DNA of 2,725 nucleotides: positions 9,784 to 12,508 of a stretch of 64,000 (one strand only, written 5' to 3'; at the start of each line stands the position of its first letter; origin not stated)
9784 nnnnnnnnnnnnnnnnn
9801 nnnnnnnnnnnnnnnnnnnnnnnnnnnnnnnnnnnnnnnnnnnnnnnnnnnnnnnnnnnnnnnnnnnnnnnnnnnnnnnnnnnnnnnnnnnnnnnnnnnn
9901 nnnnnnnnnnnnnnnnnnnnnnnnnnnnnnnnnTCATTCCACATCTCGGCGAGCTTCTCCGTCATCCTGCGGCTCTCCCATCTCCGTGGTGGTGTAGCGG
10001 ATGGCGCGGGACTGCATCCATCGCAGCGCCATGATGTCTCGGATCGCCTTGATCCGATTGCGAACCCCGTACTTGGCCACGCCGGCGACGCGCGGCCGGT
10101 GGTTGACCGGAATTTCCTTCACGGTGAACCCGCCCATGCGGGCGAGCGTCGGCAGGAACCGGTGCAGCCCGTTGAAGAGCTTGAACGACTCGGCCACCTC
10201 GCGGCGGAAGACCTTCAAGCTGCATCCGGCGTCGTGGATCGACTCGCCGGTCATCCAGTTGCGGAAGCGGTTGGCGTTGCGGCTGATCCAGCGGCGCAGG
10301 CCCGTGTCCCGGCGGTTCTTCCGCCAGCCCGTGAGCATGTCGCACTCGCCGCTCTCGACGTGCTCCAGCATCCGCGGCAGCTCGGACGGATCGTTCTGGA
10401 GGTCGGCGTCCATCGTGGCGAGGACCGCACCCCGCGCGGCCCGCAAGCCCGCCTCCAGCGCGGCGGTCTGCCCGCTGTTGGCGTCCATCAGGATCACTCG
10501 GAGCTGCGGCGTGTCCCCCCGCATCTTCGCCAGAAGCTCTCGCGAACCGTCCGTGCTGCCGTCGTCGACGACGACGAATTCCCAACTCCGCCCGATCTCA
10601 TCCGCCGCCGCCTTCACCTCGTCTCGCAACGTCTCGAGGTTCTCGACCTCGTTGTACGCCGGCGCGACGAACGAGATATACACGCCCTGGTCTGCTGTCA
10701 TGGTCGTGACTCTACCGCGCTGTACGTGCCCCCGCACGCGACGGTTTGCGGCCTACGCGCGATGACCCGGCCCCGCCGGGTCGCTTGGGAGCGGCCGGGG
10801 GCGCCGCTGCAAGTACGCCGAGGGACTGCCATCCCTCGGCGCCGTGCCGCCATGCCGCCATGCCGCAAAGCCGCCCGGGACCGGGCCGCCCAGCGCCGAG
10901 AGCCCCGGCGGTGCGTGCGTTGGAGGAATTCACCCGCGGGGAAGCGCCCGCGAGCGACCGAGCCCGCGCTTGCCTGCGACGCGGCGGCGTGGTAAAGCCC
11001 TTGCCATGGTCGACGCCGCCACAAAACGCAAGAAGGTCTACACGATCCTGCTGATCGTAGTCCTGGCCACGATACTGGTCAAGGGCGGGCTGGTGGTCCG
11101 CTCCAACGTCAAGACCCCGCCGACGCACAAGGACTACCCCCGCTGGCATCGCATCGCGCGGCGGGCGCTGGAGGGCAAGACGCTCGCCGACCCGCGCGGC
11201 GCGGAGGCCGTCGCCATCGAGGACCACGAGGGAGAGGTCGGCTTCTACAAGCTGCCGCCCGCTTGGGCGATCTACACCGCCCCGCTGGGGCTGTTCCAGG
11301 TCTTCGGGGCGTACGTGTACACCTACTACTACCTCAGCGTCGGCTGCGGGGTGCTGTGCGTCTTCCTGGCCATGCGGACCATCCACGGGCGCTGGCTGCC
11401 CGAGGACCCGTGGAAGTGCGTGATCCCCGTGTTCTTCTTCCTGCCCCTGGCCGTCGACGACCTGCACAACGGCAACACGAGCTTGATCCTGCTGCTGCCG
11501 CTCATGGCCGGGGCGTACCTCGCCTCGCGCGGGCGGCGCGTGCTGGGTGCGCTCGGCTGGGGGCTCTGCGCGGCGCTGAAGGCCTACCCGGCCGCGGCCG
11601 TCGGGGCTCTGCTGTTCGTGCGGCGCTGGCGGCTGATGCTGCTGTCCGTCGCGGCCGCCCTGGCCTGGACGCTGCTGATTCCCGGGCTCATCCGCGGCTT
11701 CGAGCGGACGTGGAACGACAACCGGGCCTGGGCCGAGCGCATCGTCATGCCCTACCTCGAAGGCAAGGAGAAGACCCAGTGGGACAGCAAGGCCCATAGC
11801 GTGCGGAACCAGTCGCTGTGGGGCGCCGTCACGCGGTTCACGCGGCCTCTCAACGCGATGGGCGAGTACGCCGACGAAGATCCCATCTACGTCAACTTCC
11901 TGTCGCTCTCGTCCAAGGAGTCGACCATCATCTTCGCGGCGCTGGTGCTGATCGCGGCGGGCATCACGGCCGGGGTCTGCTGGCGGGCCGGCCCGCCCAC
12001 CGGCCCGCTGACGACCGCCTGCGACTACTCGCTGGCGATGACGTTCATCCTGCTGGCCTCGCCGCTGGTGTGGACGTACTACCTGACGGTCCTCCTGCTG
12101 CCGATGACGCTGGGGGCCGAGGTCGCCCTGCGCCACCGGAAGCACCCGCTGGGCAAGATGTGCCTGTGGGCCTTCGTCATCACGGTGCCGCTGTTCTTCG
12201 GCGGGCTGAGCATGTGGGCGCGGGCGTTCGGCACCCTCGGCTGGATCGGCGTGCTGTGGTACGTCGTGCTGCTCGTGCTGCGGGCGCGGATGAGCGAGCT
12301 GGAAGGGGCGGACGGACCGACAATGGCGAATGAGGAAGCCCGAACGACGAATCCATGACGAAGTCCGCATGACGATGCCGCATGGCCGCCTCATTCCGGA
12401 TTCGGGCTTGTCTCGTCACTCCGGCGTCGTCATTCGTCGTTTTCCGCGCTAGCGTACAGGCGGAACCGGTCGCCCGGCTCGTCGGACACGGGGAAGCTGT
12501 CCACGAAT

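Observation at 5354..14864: Compact envelope glycoconjugate-modification locus: two ArnT-like GT-C enzymes, GT2 + LAB_N, GT87, an EEP phosphoesterase and three CX5R phosphatases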

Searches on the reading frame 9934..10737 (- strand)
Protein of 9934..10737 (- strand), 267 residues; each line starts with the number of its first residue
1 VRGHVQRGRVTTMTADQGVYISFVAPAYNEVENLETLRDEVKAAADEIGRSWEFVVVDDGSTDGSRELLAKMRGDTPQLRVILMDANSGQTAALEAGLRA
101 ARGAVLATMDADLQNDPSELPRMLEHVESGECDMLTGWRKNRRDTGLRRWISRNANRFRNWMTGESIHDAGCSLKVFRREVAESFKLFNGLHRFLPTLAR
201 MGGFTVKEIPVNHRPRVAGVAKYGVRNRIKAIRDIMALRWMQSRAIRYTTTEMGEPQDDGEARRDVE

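Call 6: search_protein_families(library=pfam, proteins=[window:9934-10737:-], max_evalue=0.01)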
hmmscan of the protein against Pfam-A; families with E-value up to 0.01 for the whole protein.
window:9934-10737:- (267 aa): 4 families
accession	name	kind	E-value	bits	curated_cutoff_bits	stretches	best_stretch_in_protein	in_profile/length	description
PF00535.33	Glycos_transf_2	-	3.5e-31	108.9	23.3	1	22-183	1-165/168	Glycosyl transferase family 2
PF13641.12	Glyco_tranf_2_3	-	0.00042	20.8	27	1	21-163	3-145/230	Glycosyltransferase like family 2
PF13506.12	Glyco_transf_21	-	0.004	17.1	21.7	1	92-149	20-77/174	Glycosyl transferase family 21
PF10111.15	Glyco_tranf_2_2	-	0.0064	16.5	27.3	0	35-125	13-104/276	Glycosyltransferase like family 2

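Call 12: search_protein_families(library=ncbifam, proteins=[window:9934-10737:-], max_evalue=0.01)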
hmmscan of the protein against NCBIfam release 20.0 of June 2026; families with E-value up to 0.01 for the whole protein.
window:9934-10737:- (267 aa): 22 families
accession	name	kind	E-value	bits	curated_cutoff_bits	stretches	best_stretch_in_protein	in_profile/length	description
NF007986.1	PRK10714.1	equivalog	3.1e-40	138.1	529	1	21-237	8-224/316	undecaprenyl-phosphate 4-deoxy-4-formamido-L-arabinose transferase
NF047588.1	GlcsyltransPgfSStrep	equivalog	2.5e-23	82.8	500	1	21-236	3-219/308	glycosyltransferase PgfS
TIGR03937.1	PgaC_IcaA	equivalog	3.4e-16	59.2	422.3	1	9-129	35-152/407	poly-beta-1,6-N-acetyl-D-glucosamine synthase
NF047683.1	TeichurnBiosyTuaG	equivalog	1.5e-15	57.5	400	1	18-131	5-115/252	teichuronic acid biosynthesis protein TuaG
NF041875.1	EPS_EpsD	equivalog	1.6e-14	54.1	370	1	21-137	1-114/325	exopolysaccharide biosynthesis glycosyltransferase EpsD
NF007482.0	PRK10073.1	equivalog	3.5e-14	52.6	423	1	20-136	7-119/334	glycosyltransferase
NF058614.1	PPMAGASynPpgS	equivalog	3.9e-13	49.4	370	1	23-191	4-172/226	polyprenyl-phospho-N-acetylgalactosaminyl synthase PpgS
TIGR03965.1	mycofact_glyco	equivalog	7.6e-13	48.1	280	1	13-129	68-181/467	mycofactocin biosynthesis glycosyltransferase MftF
NF041391.1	DPhHxTase_Halo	equivalog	1.6e-11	43.6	375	1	27-218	3-188/213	dolichyl-phosphate hexose transferase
NF010496.0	PRK13915.1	equivalog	1.7e-09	37.2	262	1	13-119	25-133/307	glucosyl-3-phosphoglycerate synthase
TIGR04283.1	glyco_like_mftF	equivalog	3.3e-09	36.7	182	1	21-126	1-95/221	TIGR04283 family arsenosugar biosynthesis glycosyltransferase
TIGR03111.1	glyc2_xrt_Gpos1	hypoth_equivalog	1.2e-07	30.9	363.95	1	20-137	50-167/439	TIGR03111 family XrtG-associated glycosyltransferase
TIGR04182.1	glyco_TIGR04182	equivalog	7.7e-07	28.8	325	1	24-187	5-161/293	S-layer glycoprotein N-glycosyltransferase AglJ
NF045692.1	OglycostaseCruG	equivalog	1.3e-06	27.6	600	1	13-135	35-160/386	2'-O-glycosyltransferase CruG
NF053739.1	GlytfEpsEBac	equivalog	3.7e-06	26.1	450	1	35-128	14-108/265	glycosyltransferase EpsE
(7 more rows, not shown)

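Call 60: list_cluster_members(proteins=[P0241, window:9934-10737:-, window:7014-7847:+])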
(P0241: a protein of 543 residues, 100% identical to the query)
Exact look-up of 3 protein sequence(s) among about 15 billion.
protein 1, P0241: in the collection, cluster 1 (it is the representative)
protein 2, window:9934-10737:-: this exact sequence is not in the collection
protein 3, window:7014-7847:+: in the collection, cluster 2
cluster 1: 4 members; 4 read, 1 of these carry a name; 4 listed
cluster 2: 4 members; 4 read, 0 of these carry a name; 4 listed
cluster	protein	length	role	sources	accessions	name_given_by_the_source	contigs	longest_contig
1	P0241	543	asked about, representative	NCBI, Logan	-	-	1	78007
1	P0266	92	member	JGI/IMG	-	hypothetical protein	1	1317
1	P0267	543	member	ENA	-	-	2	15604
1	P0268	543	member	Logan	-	-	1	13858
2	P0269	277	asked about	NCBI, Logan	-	-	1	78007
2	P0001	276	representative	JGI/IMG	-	-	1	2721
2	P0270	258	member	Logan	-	-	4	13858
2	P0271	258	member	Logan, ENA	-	-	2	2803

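Call 71: search_solved_structures(query=window:9934-10737:-, max_evalue=0.00001)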
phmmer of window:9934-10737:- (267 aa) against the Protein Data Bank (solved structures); distinct sequences matched with E-value up to 0.00001: 9.
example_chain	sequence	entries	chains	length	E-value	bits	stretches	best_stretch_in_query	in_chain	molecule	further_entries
9bhc_C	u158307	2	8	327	4.5e-37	130.9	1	21-237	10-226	Undecaprenyl-phosphate 4-deoxy-4-formamido-L-arabinose transferase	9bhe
8vxh_A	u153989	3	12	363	5.1e-37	130.7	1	21-236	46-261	Undecaprenyl-phosphate 4-deoxy-4-formamido-L-arabinose transferase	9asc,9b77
9hwj_A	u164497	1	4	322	7.1e-36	127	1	21-236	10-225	Undecaprenyl-phosphate 4-deoxy-4-formamido-L-arabinose transferase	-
5mlz_A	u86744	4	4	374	2.2e-15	59.8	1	17-240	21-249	Dolichol monophosphate mannose synthase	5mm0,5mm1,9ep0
5eke_A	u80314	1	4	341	1.5e-14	57.1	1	18-224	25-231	Uncharacterized glycosyltransferase sll0501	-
5ekp_C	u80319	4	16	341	2e-14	56.7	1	18-224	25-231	Uncharacterized glycosyltransferase sll0501 | Glycosyltransferase sll0501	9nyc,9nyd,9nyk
9nye_A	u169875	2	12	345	2.1e-14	56.6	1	18-224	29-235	Glycosyltransferase sll0501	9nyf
2z87_A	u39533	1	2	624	1.1e-07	34.6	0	10-124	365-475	Chondroitin synthase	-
2z86_A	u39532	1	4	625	1.1e-07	34.6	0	10-124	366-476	Chondroitin synthase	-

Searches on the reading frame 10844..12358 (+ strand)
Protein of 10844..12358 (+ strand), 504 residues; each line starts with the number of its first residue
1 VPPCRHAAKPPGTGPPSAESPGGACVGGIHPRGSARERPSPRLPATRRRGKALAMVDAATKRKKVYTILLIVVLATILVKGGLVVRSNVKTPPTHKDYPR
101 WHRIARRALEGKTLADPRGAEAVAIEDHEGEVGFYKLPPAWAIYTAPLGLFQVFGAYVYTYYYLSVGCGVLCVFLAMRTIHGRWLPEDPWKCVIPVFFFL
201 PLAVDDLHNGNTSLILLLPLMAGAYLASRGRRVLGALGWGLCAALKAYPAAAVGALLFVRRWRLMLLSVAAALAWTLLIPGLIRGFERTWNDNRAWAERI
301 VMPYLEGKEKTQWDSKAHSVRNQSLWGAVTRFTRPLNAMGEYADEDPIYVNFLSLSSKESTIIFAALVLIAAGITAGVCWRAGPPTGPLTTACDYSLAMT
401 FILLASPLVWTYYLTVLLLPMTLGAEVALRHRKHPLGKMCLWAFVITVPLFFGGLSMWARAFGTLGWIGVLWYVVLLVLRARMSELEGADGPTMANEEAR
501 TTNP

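Call 6: search_protein_families(library=pfam, proteins=[window:10844-12358:+], max_evalue=0.01)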
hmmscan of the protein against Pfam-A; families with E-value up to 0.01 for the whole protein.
window:10844-12358:+ (504 aa): 1 family
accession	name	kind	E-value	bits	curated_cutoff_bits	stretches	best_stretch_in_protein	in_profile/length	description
PF09594.16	GT87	-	3.7e-24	86.2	25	1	138-407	4-237/237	Glycosyltransferase family 87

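Call 12: search_protein_families(library=ncbifam, proteins=[window:10844-12358:+], max_evalue=0.01)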
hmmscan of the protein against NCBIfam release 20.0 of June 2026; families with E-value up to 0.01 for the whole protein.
window:10844-12358:+ (504 aa): 0 families

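Call 72: search_solved_structures(query=window:10844-12358:+, max_evalue=0.01)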
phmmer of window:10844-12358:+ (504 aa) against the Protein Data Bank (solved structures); distinct sequences matched with E-value up to 0.01: 0.
